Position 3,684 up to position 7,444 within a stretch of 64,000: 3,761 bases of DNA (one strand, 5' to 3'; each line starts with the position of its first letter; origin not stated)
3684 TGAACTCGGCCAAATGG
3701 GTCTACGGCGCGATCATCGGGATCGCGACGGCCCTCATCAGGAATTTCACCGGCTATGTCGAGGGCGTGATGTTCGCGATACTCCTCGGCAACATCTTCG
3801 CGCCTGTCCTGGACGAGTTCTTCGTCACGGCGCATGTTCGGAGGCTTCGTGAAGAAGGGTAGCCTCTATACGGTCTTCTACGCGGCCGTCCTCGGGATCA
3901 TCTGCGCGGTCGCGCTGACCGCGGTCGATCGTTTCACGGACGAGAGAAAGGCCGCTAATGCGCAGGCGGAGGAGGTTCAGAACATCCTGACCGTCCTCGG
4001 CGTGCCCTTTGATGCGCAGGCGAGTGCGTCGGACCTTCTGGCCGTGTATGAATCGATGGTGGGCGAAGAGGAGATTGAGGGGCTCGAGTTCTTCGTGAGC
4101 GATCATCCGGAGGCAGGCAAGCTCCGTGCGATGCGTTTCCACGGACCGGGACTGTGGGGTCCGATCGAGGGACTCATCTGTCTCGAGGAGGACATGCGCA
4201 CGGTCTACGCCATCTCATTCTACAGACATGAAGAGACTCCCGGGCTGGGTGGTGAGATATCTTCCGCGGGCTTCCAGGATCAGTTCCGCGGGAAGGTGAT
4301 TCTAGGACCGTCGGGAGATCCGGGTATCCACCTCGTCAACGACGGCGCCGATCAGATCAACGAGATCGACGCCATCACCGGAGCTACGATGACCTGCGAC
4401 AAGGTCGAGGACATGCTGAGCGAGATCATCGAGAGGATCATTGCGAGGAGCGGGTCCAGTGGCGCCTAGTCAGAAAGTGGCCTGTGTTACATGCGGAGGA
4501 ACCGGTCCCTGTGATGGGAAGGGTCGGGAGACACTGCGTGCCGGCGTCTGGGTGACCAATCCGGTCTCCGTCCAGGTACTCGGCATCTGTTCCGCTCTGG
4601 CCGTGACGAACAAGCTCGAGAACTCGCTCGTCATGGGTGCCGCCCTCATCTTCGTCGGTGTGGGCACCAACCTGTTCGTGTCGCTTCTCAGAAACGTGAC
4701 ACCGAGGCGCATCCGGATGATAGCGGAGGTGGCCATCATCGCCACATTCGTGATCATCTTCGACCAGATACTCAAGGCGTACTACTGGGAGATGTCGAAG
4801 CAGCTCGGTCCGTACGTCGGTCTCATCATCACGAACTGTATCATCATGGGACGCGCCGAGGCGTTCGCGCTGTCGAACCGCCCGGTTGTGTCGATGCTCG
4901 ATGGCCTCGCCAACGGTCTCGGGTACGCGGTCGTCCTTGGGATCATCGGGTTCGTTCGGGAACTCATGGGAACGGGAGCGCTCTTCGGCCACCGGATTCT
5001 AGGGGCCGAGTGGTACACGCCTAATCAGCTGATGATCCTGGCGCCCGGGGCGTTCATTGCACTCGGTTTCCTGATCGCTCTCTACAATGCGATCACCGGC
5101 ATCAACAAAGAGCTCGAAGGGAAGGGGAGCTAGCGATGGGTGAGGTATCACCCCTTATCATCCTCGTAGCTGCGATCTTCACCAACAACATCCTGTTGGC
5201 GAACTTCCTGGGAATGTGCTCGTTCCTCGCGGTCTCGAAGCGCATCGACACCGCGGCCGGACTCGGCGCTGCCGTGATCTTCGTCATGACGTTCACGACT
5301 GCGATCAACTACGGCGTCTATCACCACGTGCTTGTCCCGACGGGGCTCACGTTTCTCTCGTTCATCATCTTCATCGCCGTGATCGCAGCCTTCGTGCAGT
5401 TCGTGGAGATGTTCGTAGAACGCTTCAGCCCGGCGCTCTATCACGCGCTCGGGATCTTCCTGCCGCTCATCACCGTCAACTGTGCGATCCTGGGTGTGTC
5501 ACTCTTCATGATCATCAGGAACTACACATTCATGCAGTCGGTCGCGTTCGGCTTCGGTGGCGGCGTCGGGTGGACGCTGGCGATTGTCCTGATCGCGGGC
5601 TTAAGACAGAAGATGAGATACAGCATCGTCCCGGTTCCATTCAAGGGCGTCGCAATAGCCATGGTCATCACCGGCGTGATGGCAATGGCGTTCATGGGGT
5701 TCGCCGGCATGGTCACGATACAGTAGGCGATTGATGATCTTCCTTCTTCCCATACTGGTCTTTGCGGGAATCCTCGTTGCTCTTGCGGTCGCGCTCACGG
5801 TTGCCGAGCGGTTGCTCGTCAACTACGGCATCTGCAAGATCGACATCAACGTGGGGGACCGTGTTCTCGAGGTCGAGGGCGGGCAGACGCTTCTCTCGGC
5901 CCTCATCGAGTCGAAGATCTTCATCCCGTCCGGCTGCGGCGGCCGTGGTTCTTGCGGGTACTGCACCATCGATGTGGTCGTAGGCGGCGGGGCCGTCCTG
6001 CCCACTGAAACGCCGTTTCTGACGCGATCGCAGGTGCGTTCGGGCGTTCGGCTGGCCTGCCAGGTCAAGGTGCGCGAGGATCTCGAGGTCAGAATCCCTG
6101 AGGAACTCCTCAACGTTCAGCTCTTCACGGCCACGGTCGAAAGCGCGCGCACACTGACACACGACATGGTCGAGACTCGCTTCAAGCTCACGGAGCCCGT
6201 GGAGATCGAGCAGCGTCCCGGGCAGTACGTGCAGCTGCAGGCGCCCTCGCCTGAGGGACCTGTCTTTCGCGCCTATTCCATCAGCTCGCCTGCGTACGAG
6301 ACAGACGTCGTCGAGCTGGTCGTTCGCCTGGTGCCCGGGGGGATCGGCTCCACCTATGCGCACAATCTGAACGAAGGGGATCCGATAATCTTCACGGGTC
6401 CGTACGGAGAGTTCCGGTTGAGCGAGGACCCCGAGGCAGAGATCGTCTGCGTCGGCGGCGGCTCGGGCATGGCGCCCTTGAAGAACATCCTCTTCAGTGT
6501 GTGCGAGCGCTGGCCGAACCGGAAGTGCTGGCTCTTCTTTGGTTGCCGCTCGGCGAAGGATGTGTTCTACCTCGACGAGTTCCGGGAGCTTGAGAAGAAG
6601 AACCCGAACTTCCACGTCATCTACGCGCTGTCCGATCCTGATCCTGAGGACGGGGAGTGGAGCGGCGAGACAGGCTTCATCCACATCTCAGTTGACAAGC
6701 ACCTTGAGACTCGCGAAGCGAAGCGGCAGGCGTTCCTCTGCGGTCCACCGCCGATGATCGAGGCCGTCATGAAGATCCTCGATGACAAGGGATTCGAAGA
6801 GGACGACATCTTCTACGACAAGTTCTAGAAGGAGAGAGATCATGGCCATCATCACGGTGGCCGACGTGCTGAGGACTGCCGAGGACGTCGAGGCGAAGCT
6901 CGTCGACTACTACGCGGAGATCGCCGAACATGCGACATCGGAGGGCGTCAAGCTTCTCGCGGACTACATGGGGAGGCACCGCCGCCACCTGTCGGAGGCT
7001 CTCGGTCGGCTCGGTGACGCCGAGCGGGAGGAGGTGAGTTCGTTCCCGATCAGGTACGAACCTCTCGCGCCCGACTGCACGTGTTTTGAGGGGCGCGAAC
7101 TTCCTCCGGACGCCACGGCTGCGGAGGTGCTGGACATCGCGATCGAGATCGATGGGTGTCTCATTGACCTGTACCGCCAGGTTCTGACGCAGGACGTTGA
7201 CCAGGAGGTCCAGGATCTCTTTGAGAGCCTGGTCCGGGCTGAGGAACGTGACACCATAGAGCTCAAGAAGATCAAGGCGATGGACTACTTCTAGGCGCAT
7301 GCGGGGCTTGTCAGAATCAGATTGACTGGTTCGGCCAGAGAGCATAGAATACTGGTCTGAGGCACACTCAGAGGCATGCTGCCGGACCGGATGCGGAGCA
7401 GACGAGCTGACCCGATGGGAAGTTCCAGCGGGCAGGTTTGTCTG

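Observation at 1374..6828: Nqr/Rnf intermediate: nqrA-F operon whose A subunit keeps RnfC's two [4Fe-4S] clusters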

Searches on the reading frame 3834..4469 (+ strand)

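Call 6: search_protein_families(library=pfam, proteins=[window:3834-4469:+], max_evalue=0.01)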
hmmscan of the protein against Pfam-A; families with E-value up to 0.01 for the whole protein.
window:3834-4469:+ (211 aa): 1 family
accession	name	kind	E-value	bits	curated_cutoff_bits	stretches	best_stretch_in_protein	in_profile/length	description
PF04205.19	FMN_bind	-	8.4e-15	55.6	22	1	106-199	1-76/77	FMN-binding domain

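Call 7: search_protein_families(library=ncbifam, proteins=[window:3834-4469:+], max_evalue=0.01)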
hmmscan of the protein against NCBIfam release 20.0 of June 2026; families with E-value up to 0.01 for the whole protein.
window:3834-4469:+ (211 aa): 15 families
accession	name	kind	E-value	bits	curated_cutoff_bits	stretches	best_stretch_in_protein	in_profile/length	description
TIGR01938.1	nqrC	equivalog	5.4e-34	117.9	144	2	101-199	140-242/251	NADH:ubiquinone reductase (Na(+)-transporting) subunit C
NF003750.0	PRK05346.2-1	equivalog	1.6e-28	99.8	352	2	84-199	100-215/225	Na(+)-translocating NADH-quinone reductase subunit C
NF003749.0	PRK05346.1-5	equivalog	2.6e-28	99.1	255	1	99-195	141-238/261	Na(+)-translocating NADH-quinone reductase subunit C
NF003753.0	PRK05346.2-4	equivalog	6.5e-26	91.2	329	2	80-202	112-239/249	Na(+)-translocating NADH-quinone reductase subunit C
NF003747.0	PRK05346.1-2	equivalog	2.2e-23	82.8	336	1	86-193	124-233/260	Na(+)-translocating NADH-quinone reductase subunit C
NF003746.0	PRK05346.1-1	equivalog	8.8e-23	80.7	337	1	99-195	142-240/264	Na(+)-translocating NADH-quinone reductase subunit C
NF003752.0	PRK05346.2-3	equivalog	3.1e-17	62.6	617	1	98-157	176-235/316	Na(+)-translocating NADH-quinone reductase subunit C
NF003755.0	PRK05346.2-6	equivalog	4.4e-14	52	563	1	103-167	177-241/310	Na(+)-translocating NADH-quinone reductase subunit C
TIGR01947.1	rnfG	subfamily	1.1e-13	51.7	102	1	19-195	6-178/187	RnfABCDGE type electron transport complex subunit G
NF003754.0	PRK05346.2-5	equivalog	2.9e-13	49.8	677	1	102-190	185-290/320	Na(+)-translocating NADH-quinone reductase subunit C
NF003748.0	PRK05346.1-4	equivalog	5.7e-13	48.9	455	1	87-195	130-243/265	Na(+)-translocating NADH-quinone reductase subunit C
NF003751.0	PRK05346.2-2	equivalog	9.8e-13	47.9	630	1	102-157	183-238/320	Na(+)-translocating NADH-quinone reductase subunit C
NF041840.1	rnfG_Methano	equivalog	1.9e-11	43.9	230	1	34-203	32-185/189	Rnf electron transport complex subunit RnfG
NF045876.1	RnfG_DVU2794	exception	2.9e-10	40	205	1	49-191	36-168/190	RnfABCDGE type electron transport complex subunit G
NF002519.0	PRK01908.1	equivalog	0.00011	21.9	178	1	17-188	12-178/209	electron transport complex subunit RsxG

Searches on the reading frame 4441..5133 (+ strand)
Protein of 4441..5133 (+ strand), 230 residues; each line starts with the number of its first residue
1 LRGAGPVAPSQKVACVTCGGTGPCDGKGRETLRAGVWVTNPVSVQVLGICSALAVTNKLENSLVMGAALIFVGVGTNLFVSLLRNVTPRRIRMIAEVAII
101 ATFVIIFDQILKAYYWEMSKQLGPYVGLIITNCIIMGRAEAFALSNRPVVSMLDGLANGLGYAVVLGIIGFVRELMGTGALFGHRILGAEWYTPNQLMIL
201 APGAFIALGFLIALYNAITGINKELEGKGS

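Call 6: search_protein_families(library=pfam, proteins=[window:4441-5133:+], max_evalue=0.01)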
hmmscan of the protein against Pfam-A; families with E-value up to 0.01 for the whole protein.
window:4441-5133:+ (230 aa): 1 family
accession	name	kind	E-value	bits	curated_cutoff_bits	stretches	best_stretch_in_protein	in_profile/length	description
PF02508.19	Rnf-Nqr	-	3e-58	197.1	23.8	1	31-212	4-174/174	Rnf-Nqr subunit, membrane protein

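Call 7: search_protein_families(library=ncbifam, proteins=[window:4441-5133:+], max_evalue=0.01)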
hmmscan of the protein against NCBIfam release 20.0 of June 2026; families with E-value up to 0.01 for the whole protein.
window:4441-5133:+ (230 aa): 11 families
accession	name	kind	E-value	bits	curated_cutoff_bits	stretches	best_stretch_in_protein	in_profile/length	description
NF006777.0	PRK09292.1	equivalog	2.9e-75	252.6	235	1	29-219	8-202/209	NADH:ubiquinone reductase (Na(+)-transporting) subunit D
TIGR01939.1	nqrD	equivalog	1.2e-73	247.3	244.85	1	29-218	7-201/207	NADH:ubiquinone reductase (Na(+)-transporting) subunit D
NF009070.0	PRK12405.1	subfamily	6.4e-60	202.2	184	1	29-223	5-211/231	electron transport complex subunit RsxE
TIGR01948.1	rnfE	subfamily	3e-55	186.9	213.4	1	30-218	2-193/196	RnfABCDGE type electron transport complex subunit E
NF041839.1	rnfE_Methano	equivalog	1.4e-48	165.4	350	1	35-217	9-193/203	Rnf electron transport complex subunit RnfE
TIGR01943.1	rnfA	subfamily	6.4e-18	65.8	229.3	1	34-176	9-157/190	RnfABCDGE type electron transport complex subunit A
NF041835.1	rnfA_Methano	equivalog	2.8e-15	57.3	300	1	34-174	12-158/195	Rnf electron transport complex subunit RnfA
NF003481.0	PRK05151.1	equivalog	2.3e-12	47.5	240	1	35-176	11-158/193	electron transport complex subunit RsxA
TIGR01940.1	nqrE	equivalog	2.7e-08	34.4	247.55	1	36-174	11-165/200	NADH:ubiquinone reductase (Na(+)-transporting) subunit E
NF002200.0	PRK01061.1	equivalog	0.0002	21.1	351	0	37-177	20-178/250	Na(+)-translocating NADH-quinone reductase subunit E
NF009108.0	PRK12456.1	equivalog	0.00091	19.4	398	1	36-176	13-165/199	Na(+)-translocating NADH-quinone reductase subunit E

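Call 47: search_solved_structures(query=window:4531-5133:+, max_evalue=1e-10, show_alignments=5)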
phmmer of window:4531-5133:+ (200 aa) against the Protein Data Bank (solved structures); distinct sequences matched with E-value up to 1e-10: 5.
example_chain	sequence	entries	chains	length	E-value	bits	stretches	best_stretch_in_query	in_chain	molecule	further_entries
7xk3_D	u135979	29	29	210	2e-61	210.5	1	4-183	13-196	Na(+)-translocating NADH-quinone reductase subunit D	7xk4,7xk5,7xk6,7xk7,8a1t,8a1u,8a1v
7zc6_E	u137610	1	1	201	5.9e-42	146.9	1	5-186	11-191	RnfE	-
9eri_E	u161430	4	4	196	3.5e-41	144.4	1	3-187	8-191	Na(+)-translocating ferredoxin:NAD(+) oxidoreductase complex subunit E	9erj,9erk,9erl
8ahx_E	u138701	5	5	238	1.7e-32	116.1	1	4-188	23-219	Ion-translocating oxidoreductase complex subunit E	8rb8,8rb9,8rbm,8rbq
7zc6_A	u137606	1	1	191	1.7e-11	47.5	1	6-158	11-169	RnfA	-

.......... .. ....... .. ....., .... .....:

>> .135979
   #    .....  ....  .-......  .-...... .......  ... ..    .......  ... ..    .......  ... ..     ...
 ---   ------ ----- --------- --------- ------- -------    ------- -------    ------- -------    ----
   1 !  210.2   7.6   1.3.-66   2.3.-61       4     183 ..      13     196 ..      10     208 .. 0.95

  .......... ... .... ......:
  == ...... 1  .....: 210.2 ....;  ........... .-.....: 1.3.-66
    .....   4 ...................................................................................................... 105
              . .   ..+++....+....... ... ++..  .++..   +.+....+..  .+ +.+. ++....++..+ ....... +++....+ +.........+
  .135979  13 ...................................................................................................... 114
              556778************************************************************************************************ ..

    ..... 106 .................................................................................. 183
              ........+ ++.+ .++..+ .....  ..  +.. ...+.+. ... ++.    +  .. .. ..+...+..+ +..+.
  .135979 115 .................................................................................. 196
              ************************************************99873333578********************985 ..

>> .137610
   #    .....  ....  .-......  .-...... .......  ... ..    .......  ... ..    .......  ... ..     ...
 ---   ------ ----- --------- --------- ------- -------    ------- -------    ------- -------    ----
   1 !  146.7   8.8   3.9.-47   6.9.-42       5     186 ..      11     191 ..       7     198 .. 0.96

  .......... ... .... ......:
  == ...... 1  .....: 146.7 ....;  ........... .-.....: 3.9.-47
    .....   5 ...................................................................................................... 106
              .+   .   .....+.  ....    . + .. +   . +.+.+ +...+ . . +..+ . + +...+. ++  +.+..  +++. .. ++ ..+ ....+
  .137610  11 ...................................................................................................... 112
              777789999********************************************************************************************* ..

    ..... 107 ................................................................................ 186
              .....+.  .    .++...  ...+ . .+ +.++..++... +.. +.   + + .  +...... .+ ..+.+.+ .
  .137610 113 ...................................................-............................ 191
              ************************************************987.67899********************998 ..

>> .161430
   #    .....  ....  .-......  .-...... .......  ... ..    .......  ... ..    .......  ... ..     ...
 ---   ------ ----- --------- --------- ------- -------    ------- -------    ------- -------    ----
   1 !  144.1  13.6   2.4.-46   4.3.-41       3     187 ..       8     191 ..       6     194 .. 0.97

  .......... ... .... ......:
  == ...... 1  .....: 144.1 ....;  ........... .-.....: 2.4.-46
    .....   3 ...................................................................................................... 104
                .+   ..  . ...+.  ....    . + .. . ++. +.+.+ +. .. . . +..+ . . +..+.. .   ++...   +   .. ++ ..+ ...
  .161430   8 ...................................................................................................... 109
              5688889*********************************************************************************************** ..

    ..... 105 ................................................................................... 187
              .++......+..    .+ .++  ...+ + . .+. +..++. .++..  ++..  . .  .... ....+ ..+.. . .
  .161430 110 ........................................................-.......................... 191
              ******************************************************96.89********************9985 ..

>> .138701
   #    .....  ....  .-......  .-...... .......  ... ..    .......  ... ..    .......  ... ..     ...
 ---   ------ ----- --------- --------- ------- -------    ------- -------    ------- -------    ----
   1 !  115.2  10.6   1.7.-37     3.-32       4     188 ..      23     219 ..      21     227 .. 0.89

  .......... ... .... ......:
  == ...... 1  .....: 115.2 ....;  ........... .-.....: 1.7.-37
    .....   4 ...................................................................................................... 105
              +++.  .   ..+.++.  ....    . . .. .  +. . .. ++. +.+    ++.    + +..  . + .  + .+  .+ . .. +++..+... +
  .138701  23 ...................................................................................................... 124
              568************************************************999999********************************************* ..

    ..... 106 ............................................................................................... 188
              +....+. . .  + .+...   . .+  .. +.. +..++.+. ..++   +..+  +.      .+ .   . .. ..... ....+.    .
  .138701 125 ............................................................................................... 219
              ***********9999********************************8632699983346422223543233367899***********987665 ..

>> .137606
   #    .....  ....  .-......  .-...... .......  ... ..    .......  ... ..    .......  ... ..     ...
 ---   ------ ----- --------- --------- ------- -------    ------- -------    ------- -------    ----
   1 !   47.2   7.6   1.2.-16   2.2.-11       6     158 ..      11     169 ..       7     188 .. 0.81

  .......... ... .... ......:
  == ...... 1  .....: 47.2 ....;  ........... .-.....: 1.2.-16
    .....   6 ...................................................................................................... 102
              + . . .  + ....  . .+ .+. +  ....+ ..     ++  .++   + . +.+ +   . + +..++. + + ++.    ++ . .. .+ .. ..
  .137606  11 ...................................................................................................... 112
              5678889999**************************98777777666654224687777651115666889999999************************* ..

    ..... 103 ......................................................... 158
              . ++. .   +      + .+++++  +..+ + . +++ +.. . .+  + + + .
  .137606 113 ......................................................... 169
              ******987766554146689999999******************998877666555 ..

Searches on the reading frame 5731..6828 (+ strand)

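Call 6: search_protein_families(library=pfam, proteins=[window:5731-6828:+], max_evalue=0.01)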
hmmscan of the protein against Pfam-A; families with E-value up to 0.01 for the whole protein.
window:5731-6828:+ (365 aa): 5 families
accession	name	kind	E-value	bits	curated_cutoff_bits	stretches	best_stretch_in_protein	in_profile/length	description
PF00175.26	NAD_binding_1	-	5.8e-23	82.1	22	1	241-347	2-108/109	Oxidoreductase NAD-binding domain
PF00970.30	FAD_binding_6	-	2.2e-15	57.2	21.1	1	134-228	2-97/99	Oxidoreductase FAD-binding domain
PF00111.32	Fer2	-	3.5e-11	43.3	21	1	43-114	7-76/77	2Fe-2S iron-sulfur cluster binding domain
PF08021.17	FAD_binding_9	-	0.0023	18.6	23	1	163-227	54-119/120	Siderophore-interacting FAD-binding domain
PF13510.11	Fer2_4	-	0.0043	17.5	22.8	0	36-121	3-78/82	2Fe-2S iron-sulfur cluster binding domain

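Call 7: search_protein_families(library=ncbifam, proteins=[window:5731-6828:+], max_evalue=0.01)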
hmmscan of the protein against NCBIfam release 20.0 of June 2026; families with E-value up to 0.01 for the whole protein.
window:5731-6828:+ (365 aa): 31 families (the best 25 are shown)
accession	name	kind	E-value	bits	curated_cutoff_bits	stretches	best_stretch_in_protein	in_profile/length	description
TIGR01941.1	nqrF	equivalog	3.9e-85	286.2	295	2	177-365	204-403/405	NADH:ubiquinone reductase (Na(+)-transporting) subunit F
NF045803.1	MethMoxFADbindMmoC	equivalog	8e-45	153.1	500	1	46-365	16-340/343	aromatic/alkene monooxygenase hydroxylase FAD-binding subunit MmoC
NF040810.1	BenC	equivalog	8.2e-43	146.8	430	1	44-365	13-330/333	benzoate 1,2-dioxygenase electron transfer component BenC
NF008822.0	PRK11872.1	equivalog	4.8e-34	117.9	402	1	46-365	17-335/341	anthranilate 1,2-dioxygenase electron transfer component AntC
NF058606.1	GlBtMonoRdsGbcB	equivalog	9.1e-31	107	500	2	143-358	25-240/362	glycine betaine monooxygenase reductase subunit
NF007964.0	PRK10684.1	equivalog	5.5e-30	104.4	383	2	161-365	37-237/333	NADH oxidoreductase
TIGR02160.1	PA_CoA_Oxy5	hypoth_equivalog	4.8e-26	91.4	420.8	1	135-365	5-241/352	1,2-phenylacetyl-CoA epoxidase subunit PaaE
NF009805.0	PRK13289.1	equivalog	1.2e-24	87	432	1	160-365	184-392/399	NO-inducible flavohemoprotein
NF006220.0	PRK08345.1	subfamily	1.6e-21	76.9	395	1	159-361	41-247/294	cytochrome-c3 hydrogenase subunit gamma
NF004317.0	PRK05713.1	equivalog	2.8e-20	72.8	338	1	38-302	3-259/312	iron-sulfur-binding ferredoxin reductase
NF005963.0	PRK08051.1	equivalog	1.7e-19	70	230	1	133-365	5-230/233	NAD(P)H-flavin reductase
TIGR02911.1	sulfite_red_B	equivalog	2.5e-17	62.8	288.6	1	142-363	14-222/261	anaerobic sulfite reductase subunit AsrB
NF040830.1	sulfhyd_ShyC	equivalog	3.2e-16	59.4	600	1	158-360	36-240/288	NAD(P)-dependent hydrogenase/sulfhydrogenase 2 subunit gamma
NF040835.1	sulfhyd_HydG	equivalog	3.6e-15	56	650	1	160-361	49-244/292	NADPH-dependent hydrogenase/sulfhydrogenase 1 subunit gamma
NF045929.1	FNRPetHCyano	equivalog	1.1e-14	54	600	1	204-302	223-332/411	ferredoxin--NADP reductase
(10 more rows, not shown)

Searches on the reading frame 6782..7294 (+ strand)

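Call 6: search_protein_families(library=pfam, proteins=[window:6782-7294:+], max_evalue=0.01)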
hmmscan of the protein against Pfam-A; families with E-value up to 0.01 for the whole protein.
window:6782-7294:+ (170 aa): 0 families

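Call 7: search_protein_families(library=ncbifam, proteins=[window:6782-7294:+], max_evalue=0.01)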
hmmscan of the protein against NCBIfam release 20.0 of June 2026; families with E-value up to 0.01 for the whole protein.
window:6782-7294:+ (170 aa): 0 families

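Call 68: search_protein_families(library=ncbifam, proteins=[window:6842-7294:+], max_evalue=0.01)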
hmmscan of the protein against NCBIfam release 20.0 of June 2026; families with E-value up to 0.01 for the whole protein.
window:6842-7294:+ (150 aa): 0 families

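Call 69: search_protein_families(library=pfam, proteins=[window:6842-7294:+], max_evalue=1)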
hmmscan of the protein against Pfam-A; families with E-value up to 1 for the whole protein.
window:6842-7294:+ (150 aa): 3 families
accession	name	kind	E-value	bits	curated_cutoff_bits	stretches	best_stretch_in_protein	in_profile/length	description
PF02915.23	Rubrerythrin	-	0.0089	16.9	22.8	1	9-136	2-128/137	Rubrerythrin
PF10635.14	DisA-linker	-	0.079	13.2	25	0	25-67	82-125/142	DisA bacterial checkpoint controller linker region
PF01261.30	AP_endonuc_2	-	0.12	12.5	31.1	0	12-43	96-127/249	Xylose isomerase-like TIM barrel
